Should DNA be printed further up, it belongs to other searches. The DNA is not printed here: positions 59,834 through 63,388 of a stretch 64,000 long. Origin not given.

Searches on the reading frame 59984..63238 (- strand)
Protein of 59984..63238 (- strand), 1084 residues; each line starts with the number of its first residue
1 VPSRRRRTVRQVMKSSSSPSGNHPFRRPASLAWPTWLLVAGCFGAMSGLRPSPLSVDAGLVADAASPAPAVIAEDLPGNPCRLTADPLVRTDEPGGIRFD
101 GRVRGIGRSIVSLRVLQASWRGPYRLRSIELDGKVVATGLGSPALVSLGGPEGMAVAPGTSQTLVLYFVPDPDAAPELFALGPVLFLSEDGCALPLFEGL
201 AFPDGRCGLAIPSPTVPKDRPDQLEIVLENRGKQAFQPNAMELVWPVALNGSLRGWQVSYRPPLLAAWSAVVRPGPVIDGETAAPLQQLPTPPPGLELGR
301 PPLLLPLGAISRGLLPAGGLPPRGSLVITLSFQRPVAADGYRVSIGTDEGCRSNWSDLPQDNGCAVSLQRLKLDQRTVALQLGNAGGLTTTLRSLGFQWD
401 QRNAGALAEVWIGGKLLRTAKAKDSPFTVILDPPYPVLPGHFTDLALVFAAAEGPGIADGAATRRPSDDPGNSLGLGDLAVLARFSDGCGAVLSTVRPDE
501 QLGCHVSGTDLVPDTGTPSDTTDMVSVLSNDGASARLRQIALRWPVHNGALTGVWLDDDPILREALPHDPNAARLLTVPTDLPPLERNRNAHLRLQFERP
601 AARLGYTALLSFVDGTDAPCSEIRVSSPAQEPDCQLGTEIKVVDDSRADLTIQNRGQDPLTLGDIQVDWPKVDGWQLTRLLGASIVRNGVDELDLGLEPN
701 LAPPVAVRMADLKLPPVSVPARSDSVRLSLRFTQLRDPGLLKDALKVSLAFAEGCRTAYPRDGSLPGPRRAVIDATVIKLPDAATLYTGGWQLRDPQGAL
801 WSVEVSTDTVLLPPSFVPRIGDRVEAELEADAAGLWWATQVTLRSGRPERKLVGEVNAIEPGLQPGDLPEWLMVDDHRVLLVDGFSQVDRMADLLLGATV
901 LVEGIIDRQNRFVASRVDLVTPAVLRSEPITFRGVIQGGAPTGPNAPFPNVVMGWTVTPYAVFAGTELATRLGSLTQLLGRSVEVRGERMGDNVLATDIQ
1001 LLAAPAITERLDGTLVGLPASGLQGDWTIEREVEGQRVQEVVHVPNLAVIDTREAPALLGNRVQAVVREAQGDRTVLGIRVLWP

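Call 79: search_protein_families(library=pfam, proteins=[window:59984-63238:-], max_evalue=0.001)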
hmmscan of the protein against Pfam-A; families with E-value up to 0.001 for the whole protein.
window:59984-63238:- (1084 aa): 1 family
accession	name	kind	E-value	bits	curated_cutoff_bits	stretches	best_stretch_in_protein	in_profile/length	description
PF18914.6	DUF5666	-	2e-06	28.4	27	0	889-917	31-59/60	Domain of unknown function (DUF5666)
